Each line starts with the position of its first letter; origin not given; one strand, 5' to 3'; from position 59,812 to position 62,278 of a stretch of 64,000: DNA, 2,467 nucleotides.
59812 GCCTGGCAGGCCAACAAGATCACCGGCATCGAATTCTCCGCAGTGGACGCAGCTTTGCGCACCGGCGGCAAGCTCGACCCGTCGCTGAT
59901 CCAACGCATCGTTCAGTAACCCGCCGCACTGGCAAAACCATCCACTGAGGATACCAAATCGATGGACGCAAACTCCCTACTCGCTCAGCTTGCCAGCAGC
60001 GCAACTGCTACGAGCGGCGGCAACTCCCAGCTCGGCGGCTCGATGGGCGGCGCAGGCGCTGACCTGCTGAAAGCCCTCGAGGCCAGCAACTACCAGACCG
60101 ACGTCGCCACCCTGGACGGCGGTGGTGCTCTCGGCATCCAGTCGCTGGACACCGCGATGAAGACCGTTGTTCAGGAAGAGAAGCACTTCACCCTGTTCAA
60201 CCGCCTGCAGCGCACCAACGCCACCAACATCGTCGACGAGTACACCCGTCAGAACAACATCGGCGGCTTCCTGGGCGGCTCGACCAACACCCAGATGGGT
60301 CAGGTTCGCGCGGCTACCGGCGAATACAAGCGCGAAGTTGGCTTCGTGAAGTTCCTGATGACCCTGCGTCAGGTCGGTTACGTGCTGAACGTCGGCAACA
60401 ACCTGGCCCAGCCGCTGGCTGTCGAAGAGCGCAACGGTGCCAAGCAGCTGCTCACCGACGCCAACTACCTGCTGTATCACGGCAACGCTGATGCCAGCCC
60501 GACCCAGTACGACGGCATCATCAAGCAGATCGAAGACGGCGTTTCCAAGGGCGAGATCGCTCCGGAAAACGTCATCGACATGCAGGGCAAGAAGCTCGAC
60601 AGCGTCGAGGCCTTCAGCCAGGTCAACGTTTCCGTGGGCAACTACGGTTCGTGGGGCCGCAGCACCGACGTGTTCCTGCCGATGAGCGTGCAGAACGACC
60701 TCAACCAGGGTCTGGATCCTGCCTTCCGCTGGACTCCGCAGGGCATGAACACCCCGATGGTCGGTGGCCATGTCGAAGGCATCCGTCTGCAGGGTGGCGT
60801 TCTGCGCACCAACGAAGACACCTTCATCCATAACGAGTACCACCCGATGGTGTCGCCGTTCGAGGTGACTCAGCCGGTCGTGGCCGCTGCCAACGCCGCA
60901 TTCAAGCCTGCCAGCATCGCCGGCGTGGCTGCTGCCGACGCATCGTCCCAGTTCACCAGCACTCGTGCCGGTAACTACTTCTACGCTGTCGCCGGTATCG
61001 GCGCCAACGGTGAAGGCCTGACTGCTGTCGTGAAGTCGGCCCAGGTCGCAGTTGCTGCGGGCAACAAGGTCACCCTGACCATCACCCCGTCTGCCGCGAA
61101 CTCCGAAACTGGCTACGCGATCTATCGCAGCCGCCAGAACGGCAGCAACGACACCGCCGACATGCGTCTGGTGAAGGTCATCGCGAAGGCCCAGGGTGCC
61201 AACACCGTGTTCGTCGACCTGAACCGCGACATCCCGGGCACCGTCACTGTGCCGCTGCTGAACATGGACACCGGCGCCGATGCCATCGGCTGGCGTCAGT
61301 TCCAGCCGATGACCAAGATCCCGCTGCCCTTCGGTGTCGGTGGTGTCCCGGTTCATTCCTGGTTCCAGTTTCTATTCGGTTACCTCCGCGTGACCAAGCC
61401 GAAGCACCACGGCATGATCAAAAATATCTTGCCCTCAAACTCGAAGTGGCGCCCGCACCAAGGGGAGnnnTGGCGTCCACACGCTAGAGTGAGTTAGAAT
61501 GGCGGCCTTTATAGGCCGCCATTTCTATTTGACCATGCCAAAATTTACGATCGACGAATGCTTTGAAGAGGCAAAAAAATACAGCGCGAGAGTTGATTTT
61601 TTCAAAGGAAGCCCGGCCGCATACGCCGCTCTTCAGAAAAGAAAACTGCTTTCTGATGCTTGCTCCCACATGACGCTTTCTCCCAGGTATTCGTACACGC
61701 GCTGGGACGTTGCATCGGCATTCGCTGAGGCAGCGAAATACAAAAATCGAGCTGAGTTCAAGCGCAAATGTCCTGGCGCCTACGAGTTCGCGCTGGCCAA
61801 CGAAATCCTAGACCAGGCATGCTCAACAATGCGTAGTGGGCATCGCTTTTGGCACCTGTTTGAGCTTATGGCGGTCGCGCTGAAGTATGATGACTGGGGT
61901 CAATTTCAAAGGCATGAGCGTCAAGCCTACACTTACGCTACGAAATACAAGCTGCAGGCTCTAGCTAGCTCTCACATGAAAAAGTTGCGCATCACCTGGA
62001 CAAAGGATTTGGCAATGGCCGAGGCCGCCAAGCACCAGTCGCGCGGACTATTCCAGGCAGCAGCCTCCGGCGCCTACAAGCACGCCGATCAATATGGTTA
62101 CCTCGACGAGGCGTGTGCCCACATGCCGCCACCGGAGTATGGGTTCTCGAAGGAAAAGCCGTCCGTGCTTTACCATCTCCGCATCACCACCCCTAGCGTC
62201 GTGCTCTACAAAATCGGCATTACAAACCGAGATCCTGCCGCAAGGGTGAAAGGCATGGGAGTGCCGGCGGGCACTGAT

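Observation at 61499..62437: Low-GC insertion after the capsid gene encoding a T5orf172/GIY-YIG-like protein with four tandem ~60-aa repeats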

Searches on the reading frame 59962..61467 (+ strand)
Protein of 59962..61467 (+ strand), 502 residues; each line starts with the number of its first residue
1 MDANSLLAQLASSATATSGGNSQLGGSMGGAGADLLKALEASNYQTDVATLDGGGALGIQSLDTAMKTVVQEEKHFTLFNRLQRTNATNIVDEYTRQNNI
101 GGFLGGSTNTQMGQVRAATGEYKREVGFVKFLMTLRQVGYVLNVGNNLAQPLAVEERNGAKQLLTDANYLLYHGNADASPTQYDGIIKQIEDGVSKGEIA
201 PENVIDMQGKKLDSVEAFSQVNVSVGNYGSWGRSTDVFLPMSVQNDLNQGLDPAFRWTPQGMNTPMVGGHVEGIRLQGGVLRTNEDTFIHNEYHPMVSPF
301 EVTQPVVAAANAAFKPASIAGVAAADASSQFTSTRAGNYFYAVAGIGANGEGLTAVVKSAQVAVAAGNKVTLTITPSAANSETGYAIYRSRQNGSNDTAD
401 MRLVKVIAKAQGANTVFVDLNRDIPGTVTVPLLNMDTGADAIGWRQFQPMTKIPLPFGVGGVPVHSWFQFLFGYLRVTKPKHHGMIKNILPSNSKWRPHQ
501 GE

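Call 26: find_related_loci(query=window:59962-61467:+, collection=viral_contigs, flank=4000)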
Query window:59962-61467:+ (502 aa) in viral_contigs; peptide patterns used: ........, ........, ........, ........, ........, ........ (x = any residue, [..] = any of these).
15 stretches matched a pattern; 14 encode a relative of the query (tblastn E <= 1e-3); 14 distinct loci.
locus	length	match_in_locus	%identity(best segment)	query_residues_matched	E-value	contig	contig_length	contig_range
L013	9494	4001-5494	74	1-502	0e+0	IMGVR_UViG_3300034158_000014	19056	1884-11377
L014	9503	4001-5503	72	2-502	0e+0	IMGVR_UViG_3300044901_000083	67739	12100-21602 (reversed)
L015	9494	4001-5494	69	1-498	0e+0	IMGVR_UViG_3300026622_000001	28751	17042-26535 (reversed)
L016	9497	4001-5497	66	1-499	0e+0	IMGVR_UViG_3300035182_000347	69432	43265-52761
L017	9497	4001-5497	68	1-499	0e+0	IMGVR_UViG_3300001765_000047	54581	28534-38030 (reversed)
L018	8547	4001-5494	66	1-498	0e+0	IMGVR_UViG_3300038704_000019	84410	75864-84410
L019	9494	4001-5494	66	1-498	0e+0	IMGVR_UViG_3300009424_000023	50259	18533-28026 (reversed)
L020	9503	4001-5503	66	1-498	0e+0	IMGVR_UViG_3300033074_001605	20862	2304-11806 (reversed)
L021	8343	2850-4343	66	1-499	0e+0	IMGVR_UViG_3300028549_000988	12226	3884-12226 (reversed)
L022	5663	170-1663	66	1-499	0e+0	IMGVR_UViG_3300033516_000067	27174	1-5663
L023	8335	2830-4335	65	1-498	0e+0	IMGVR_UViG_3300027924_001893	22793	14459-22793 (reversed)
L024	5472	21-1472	67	18-499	0e+0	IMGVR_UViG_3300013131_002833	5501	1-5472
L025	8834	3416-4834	66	25-499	0e+0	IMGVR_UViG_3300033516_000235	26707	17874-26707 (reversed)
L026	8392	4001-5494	66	1-498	0e+0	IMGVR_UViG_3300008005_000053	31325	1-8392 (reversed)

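Call 27: find_related_loci(query=window:59962-61467:+, collection=genome_contigs, flank=4000)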
Query window:59962-61467:+ (502 aa) in genome_contigs; peptide patterns used: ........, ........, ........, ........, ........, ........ (x = any residue, [..] = any of these).
26 stretches matched a pattern; 3 encode a relative of the query (tblastn E <= 1e-3); 3 distinct loci.
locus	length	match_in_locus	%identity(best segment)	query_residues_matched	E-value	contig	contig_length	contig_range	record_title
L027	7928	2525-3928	68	34-499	0e+0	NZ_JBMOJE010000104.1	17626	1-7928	MAG: Propionivibrio sp. isolate Deming_bin.52 contig8550, whole genome shotgun sequence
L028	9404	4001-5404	68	34-499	0e+0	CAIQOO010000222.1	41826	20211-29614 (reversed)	MAG: uncultured beta proteobacterium isolate Loclat_bin-12181 genome assembly, contig: bin-12181:222/243, whole genome s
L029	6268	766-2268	68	1-499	0e+0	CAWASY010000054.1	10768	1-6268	MAG: uncultured beta proteobacterium isolate MFD02832.bin.3.234 genome assembly, contig: contig_47889, whole genome shot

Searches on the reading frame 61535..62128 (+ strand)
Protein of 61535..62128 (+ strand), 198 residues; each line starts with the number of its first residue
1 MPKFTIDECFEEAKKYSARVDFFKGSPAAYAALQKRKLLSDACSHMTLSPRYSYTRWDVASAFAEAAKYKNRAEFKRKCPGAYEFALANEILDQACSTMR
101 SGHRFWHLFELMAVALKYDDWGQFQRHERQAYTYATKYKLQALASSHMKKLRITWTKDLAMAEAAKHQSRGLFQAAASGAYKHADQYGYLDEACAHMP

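Call 66: search_protein_representatives(protein=window:61535-62128:+)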
Query: 198 residues. Proteins with E-value up to 0.001 (for the whole library): 4378; up to 1e-10: 2197; up to 1e-30: 214. The best 150 are listed.
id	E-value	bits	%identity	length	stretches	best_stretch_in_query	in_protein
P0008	1.7e-82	292.1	56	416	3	7-197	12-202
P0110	2.9e-70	252.2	41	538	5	3-197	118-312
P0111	2.9e-68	245.7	36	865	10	7-99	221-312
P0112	4.8e-68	245.0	40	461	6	4-110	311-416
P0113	2.4e-66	239.4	35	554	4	3-197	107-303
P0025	3.6e-65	235.6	50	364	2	4-197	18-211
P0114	7.7e-65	234.5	40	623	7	7-101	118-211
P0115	3.3e-64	232.5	37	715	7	4-102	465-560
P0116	1.2e-63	230.7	42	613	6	3-100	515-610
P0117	1.7e-63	230.1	38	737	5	3-197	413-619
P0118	3.5e-60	219.3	40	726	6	3-120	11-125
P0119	1.1e-59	217.7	37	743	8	5-101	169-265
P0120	3.9e-59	215.9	35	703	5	4-197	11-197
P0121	1.5e-57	210.8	39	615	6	3-107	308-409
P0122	2.8e-57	209.9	37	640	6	3-90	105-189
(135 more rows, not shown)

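Call 70: search_protein_families(library=pfam, alignment_id=A8, max_evalue=0.001)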
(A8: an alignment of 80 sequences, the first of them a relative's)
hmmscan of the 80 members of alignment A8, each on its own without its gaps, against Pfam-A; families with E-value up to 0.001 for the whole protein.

A. member 1, P0110 (538 aa): 3 families
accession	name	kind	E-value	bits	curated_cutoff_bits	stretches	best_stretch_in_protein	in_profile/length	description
PF12066.13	SERRATE_Ars2_N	-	2.1e-10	41.2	27.3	0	81-127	59-105/110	SERRATE/Ars2, N-terminal domain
PF17194.10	AbiEi_3_N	-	5.1e-06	26.9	26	0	193-221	30-59/93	Transcriptional regulator, AbiEi antitoxin N-terminal domain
PF15364.11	PAXIP1_C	-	1.5e-05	25.6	27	0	38-64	104-130/132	PAXIP1-associated-protein-1 C term PTIP binding protein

B. families by the number of members that match (of 80 scanned): 19 families
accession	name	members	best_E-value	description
PF01541.30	GIY-YIG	47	5.9e-09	GIY-YIG catalytic domain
PF17194.10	AbiEi_3_N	3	5.1e-06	Transcriptional regulator, AbiEi antitoxin N-terminal domain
PF12066.13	SERRATE_Ars2_N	2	2.1e-10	SERRATE/Ars2, N-terminal domain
PF15364.11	PAXIP1_C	2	1.5e-05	PAXIP1-associated-protein-1 C term PTIP binding protein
PF19760.4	DUF6247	2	0.00016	Family of unknown function (DUF6247)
PF18741.7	MTES_1575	1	6.2e-07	REase_MTES_1575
PF12948.12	MSP7_C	1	2.9e-06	MSP7-like protein C-terminal domain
PF11470.14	TUG-UBL1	1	6.4e-06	TUG ubiquitin-like domain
PF17250.7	NDUFB11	1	1.5e-05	NADH-ubiquinone oxidoreductase 11 kDa subunit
PF24704.1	DUF7667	1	1.6e-05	Family of unknown function (DUF7667)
PF24659.1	DUF7648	1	2.6e-05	Domain of unknown function (DUF7648)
PF17871.7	AAA_lid_9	1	4.1e-05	AAA lid domain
PF10544.15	T5orf172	1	0.00018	T5orf172 domain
PF22777.1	VKGC_lumenal_dom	1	0.00029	Vitamin K-dependent gamma-carboxylase, lumenal domain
PF24313.1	Paratox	1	0.00032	Paratox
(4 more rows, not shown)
